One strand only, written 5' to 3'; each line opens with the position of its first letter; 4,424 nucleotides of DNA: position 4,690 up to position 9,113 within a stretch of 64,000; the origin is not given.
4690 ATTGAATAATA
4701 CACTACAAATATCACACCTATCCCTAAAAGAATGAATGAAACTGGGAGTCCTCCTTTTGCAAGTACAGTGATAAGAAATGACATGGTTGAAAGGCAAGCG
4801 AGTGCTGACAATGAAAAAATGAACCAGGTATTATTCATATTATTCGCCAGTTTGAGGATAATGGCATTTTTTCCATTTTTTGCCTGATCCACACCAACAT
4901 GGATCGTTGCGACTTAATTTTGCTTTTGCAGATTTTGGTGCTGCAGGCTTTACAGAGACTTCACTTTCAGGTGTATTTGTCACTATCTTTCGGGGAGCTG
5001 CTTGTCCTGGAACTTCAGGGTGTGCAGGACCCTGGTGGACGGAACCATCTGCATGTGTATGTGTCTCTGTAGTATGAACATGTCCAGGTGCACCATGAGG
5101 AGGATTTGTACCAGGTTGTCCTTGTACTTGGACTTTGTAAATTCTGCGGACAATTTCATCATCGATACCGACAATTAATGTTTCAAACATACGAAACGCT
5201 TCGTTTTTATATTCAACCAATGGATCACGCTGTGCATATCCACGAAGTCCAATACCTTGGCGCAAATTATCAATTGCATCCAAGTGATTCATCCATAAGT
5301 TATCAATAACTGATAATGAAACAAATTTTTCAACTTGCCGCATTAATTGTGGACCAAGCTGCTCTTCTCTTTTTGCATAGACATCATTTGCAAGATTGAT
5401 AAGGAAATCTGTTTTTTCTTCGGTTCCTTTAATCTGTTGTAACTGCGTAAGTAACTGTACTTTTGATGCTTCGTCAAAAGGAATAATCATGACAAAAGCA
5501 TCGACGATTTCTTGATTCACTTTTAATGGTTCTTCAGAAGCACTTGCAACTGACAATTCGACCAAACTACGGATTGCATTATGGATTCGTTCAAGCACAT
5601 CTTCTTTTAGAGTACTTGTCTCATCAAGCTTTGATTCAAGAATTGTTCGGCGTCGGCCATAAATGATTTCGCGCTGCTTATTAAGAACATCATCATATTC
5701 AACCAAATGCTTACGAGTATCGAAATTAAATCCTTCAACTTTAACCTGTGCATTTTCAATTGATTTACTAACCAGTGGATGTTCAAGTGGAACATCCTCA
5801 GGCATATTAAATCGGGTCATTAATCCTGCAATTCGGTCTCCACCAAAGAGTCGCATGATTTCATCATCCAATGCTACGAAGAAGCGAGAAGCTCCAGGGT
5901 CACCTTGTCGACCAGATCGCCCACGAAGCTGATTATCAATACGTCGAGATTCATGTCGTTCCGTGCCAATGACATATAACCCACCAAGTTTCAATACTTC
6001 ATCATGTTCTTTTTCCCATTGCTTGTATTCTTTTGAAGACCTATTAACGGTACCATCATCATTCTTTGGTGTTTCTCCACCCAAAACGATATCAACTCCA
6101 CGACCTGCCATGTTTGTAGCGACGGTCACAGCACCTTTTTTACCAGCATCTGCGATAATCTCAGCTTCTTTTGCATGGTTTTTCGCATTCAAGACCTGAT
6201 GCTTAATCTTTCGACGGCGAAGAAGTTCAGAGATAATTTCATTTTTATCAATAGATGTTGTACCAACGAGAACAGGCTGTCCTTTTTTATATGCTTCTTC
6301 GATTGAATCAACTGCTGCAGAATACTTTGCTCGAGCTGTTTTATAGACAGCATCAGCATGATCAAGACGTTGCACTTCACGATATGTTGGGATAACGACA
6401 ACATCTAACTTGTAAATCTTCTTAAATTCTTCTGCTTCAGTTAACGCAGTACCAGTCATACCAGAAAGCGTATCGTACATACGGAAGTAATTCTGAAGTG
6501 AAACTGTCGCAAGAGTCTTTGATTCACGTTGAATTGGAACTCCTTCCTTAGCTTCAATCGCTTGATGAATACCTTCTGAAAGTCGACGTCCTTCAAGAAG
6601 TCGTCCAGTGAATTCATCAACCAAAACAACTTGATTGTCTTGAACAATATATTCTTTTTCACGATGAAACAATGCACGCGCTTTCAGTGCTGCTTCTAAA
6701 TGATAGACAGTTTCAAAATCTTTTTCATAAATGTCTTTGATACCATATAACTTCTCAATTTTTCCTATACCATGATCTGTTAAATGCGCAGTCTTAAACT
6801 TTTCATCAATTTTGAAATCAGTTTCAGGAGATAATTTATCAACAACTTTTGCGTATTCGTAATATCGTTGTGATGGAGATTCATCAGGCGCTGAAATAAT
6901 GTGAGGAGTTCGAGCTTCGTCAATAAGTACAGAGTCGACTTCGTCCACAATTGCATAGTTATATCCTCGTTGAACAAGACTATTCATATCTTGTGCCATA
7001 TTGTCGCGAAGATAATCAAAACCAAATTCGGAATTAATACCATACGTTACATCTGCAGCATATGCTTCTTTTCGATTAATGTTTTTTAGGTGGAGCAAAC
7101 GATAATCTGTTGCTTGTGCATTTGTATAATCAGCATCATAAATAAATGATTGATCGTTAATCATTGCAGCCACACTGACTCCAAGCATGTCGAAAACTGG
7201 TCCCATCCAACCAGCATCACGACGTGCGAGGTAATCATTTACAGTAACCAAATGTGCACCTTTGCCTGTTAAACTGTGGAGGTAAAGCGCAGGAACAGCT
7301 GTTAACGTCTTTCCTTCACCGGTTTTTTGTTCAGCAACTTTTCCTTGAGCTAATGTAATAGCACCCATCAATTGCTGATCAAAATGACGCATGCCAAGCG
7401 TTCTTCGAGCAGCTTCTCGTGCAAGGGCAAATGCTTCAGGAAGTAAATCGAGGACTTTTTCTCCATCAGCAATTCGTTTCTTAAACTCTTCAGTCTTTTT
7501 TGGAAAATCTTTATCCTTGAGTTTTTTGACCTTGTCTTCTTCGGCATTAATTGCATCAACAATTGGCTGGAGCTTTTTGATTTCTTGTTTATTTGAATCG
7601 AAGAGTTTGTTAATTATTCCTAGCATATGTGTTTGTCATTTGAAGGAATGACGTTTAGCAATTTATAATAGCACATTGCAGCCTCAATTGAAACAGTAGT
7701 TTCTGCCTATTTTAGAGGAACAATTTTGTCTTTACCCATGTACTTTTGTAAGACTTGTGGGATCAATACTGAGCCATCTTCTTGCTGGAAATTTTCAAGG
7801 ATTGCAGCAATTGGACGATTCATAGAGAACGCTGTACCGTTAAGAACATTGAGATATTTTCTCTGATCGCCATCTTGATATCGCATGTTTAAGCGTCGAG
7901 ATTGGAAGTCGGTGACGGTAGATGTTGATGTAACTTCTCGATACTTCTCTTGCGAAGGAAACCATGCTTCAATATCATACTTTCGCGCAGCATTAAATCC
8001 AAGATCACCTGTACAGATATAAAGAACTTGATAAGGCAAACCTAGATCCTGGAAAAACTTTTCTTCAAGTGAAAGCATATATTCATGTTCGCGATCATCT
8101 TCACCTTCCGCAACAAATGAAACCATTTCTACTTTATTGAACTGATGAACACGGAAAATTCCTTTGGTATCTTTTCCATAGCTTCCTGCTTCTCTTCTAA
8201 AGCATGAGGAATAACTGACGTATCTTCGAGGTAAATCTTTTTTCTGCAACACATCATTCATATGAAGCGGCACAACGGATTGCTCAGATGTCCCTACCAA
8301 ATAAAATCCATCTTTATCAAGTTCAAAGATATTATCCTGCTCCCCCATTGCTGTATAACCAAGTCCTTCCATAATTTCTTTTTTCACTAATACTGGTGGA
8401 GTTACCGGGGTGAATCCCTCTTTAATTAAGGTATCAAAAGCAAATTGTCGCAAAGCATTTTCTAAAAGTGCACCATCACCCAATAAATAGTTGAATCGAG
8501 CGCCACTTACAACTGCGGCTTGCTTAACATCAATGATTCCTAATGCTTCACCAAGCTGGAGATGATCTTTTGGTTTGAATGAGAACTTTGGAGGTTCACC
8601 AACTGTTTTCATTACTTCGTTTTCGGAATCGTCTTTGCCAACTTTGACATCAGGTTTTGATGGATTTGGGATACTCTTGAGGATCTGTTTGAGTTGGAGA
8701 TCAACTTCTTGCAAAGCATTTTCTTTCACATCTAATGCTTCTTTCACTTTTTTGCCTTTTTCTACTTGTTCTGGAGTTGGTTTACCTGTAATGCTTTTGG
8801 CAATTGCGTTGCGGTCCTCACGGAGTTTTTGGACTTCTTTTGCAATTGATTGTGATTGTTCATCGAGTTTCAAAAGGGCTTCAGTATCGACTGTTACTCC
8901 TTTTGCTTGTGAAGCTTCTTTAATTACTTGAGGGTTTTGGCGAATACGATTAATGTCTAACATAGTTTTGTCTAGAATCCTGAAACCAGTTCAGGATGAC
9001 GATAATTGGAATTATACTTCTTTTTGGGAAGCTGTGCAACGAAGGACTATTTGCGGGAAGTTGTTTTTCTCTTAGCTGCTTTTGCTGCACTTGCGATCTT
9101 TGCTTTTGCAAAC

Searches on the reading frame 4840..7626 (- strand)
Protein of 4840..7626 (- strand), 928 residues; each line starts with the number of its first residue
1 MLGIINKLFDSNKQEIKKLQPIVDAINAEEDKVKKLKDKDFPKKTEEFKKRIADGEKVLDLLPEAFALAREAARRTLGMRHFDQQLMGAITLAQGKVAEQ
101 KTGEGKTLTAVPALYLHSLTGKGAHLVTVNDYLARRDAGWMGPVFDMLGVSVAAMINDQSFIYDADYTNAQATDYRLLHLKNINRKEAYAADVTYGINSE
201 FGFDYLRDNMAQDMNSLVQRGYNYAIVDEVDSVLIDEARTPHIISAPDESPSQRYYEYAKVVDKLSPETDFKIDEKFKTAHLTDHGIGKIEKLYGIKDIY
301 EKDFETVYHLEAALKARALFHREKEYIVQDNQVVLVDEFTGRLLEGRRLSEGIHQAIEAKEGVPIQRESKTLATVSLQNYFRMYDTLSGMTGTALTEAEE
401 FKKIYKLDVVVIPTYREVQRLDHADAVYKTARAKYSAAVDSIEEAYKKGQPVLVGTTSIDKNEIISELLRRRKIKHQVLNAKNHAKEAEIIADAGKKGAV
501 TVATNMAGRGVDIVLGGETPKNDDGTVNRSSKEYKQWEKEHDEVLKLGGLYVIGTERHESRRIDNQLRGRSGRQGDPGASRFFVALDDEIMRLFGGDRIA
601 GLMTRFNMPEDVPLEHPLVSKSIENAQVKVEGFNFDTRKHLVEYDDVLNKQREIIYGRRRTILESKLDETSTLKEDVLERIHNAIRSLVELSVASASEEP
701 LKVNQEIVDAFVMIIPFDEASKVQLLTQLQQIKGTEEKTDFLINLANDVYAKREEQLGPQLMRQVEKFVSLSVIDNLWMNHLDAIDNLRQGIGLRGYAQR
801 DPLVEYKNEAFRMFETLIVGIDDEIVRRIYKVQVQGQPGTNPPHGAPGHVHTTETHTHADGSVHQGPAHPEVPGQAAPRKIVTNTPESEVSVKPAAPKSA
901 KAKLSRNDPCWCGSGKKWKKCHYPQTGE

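Call 44: search_protein_families(library=pfam, proteins=[window:4840-7626:-], max_evalue=0.00001)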
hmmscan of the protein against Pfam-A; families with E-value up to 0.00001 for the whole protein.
window:4840-7626:- (928 aa): 5 families
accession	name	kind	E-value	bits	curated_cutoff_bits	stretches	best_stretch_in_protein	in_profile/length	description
PF07517.20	SecA_DEAD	-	5.4e-114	380.8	24.6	1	7-402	3-290/290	SecA DEAD-like domain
PF21090.3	P-loop_SecA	-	5.3e-86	287.9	27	1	418-611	2-205/205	SecA P-loop domain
PF07516.18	SecA_SW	-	1.7e-60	205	26.7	1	613-833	1-200/200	SecA Wing and Scaffold domain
PF01043.26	SecA_PP_bind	-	2.2e-35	122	23.5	1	252-358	3-110/110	SecA preprotein cross-linking domain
PF02810.21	SEC-C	-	1e-09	38.5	20.4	1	906-924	1-19/19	SEC-C motif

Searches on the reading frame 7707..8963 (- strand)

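Call 44: search_protein_families(library=pfam, proteins=[window:7707-8963:-], max_evalue=0.00001)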
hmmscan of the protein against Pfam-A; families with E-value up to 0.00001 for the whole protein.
window:7707-8963:- (418 aa): 2 families
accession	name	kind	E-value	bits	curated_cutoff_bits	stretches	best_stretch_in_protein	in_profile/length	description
PF00587.30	tRNA-synt_2b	-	5.8e-37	127.9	29.3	1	217-392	8-179/179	tRNA synthetase class II core domain (G, H, P, S and T)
PF02403.27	Seryl_tRNA_N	-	1.3e-18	67.7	28.2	1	1-100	1-106/108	Seryl-tRNA synthetase N-terminal domain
